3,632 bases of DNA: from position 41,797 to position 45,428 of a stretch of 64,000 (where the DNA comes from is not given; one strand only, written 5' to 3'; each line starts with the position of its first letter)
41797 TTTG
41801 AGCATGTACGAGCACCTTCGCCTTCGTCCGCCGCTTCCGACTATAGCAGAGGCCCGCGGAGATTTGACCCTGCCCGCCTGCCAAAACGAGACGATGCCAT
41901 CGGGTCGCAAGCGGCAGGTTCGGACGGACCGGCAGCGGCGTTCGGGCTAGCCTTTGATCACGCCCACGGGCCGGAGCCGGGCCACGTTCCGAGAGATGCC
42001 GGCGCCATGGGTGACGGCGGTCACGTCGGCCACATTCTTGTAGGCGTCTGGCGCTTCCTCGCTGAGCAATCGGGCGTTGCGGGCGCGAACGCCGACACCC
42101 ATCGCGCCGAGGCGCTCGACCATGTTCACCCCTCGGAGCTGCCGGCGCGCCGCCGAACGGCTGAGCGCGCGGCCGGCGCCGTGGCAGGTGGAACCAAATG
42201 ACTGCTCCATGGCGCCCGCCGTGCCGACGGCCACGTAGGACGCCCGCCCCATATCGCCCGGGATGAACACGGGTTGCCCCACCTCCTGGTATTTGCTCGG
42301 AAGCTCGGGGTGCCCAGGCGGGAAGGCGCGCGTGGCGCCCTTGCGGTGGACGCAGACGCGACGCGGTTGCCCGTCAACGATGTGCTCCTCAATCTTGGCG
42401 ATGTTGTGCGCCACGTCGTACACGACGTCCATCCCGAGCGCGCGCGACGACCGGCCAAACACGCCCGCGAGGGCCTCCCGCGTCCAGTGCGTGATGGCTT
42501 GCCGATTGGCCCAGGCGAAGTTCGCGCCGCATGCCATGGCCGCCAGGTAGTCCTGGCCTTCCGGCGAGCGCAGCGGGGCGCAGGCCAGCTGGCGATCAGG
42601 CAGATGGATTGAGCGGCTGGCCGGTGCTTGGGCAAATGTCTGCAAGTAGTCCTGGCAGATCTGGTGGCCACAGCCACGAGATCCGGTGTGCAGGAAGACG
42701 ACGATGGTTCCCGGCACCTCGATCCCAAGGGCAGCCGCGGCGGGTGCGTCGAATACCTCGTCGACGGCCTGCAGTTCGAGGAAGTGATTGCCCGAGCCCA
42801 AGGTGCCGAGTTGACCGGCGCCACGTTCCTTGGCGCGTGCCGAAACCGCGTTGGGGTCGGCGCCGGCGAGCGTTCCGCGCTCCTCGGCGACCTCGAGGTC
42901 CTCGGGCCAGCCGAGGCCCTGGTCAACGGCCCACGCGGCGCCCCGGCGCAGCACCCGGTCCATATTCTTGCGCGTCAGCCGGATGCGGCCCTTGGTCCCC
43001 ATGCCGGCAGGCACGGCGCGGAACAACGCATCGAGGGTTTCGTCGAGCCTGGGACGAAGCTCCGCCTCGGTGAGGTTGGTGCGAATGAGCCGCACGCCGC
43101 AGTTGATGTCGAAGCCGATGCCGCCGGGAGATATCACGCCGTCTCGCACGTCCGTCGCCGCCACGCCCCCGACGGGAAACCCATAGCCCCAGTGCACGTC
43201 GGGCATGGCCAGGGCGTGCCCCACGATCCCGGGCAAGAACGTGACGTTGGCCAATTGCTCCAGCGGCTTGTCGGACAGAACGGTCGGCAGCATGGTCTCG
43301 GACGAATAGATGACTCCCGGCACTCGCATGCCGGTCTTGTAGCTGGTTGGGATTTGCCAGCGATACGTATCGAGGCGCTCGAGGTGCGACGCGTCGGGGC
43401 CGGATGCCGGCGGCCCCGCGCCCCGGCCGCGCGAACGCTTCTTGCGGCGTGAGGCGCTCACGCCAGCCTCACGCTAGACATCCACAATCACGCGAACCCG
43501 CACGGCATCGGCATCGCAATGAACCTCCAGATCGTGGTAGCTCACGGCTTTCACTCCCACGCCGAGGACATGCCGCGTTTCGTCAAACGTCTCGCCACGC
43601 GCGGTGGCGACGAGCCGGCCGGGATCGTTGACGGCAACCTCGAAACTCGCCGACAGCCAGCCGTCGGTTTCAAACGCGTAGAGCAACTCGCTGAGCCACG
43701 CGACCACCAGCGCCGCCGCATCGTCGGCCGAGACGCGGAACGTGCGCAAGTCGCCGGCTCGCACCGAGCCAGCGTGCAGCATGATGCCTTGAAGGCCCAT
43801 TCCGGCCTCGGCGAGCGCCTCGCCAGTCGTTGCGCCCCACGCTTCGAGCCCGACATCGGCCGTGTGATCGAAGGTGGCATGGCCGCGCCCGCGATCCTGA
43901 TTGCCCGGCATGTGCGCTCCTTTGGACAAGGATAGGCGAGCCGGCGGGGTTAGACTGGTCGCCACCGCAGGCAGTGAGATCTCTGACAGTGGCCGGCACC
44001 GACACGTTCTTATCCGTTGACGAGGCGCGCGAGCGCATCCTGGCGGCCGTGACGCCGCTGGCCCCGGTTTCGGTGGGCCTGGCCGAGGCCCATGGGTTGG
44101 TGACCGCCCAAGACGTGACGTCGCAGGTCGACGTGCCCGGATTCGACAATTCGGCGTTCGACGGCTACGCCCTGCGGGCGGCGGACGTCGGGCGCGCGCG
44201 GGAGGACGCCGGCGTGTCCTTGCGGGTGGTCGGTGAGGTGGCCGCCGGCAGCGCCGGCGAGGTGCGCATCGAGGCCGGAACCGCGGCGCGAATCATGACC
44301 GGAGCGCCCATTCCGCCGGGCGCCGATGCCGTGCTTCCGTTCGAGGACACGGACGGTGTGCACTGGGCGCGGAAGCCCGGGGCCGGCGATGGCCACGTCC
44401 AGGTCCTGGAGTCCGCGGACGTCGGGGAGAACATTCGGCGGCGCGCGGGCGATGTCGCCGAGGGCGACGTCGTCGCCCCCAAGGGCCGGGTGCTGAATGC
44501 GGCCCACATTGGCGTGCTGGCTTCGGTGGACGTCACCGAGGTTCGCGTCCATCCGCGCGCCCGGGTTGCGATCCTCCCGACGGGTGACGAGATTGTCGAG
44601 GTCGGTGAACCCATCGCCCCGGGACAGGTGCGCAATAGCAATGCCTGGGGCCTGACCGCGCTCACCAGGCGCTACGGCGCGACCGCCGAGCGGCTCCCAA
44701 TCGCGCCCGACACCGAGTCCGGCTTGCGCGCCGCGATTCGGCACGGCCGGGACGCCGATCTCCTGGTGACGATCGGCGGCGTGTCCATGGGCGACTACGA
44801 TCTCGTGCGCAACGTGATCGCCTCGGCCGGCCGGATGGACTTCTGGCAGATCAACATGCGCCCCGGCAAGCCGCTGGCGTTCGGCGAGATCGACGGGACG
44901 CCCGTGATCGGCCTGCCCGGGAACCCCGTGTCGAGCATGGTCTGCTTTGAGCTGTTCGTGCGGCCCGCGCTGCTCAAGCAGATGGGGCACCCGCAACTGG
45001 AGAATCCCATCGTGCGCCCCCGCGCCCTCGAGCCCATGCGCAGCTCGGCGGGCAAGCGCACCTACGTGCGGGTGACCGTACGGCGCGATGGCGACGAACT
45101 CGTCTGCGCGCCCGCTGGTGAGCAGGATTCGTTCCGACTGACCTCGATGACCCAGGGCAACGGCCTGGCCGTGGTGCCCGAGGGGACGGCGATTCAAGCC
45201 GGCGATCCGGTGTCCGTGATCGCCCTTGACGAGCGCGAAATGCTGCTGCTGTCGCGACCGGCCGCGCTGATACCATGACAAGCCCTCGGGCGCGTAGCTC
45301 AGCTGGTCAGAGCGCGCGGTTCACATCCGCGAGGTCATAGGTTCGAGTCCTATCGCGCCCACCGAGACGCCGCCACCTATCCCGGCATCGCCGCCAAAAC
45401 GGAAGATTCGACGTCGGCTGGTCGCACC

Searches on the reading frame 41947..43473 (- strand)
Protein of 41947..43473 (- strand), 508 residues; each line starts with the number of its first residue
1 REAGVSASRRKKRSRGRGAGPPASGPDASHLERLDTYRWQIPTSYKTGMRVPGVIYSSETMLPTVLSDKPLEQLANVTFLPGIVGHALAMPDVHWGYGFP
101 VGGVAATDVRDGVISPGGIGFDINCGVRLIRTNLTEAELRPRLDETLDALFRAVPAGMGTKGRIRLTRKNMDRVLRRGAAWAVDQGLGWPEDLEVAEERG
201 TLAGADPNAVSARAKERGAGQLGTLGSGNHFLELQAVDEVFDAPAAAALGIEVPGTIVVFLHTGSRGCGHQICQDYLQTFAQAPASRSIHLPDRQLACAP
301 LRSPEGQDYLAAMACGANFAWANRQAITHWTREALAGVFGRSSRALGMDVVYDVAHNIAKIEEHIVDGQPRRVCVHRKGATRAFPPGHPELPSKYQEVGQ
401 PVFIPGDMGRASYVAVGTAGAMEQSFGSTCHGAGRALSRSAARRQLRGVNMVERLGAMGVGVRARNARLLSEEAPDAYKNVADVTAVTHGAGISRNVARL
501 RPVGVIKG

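Call 13: search_protein_families(library=pfam, proteins=[window:41947-43473:-], max_evalue=0.001)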
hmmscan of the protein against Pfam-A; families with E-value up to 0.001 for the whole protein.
window:41947-43473:- (508 aa): 1 family
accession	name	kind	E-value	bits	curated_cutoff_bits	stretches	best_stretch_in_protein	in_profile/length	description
PF01139.22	RtcB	-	4.9e-174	580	27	1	73-508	1-426/426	tRNA-splicing ligase RtcB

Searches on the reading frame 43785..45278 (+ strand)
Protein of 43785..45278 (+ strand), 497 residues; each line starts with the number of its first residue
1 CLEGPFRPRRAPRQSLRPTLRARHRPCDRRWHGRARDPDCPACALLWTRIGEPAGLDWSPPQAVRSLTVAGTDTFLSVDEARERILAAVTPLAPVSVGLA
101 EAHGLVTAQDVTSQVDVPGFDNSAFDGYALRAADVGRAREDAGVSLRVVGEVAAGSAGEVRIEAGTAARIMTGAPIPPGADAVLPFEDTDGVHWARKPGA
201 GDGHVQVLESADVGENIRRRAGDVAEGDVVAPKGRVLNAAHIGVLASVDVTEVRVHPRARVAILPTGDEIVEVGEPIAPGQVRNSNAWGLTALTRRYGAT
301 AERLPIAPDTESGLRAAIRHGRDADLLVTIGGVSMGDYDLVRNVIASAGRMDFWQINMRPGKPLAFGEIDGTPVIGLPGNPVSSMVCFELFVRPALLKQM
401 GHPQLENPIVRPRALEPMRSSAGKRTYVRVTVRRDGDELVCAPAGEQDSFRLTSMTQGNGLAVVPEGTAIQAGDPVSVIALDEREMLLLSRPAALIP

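Call 13: search_protein_families(library=pfam, proteins=[window:43785-45278:+], max_evalue=0.001)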
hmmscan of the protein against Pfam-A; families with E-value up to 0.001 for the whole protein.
window:43785-45278:+ (497 aa): 3 families
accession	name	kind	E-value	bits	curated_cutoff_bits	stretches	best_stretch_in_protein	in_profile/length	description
PF03453.22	MoeA_N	-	1.7e-44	151.8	30.8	1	76-248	1-159/160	MoeA N-terminal region (domain I and II)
PF00994.29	MoCF_biosynth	-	1.8e-30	106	26.6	1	262-397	1-143/144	Probable molybdopterin binding domain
PF03454.20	MoeA_C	-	1.2e-14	54.7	22.1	1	413-481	3-72/72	MoeA C-terminal region (domain IV)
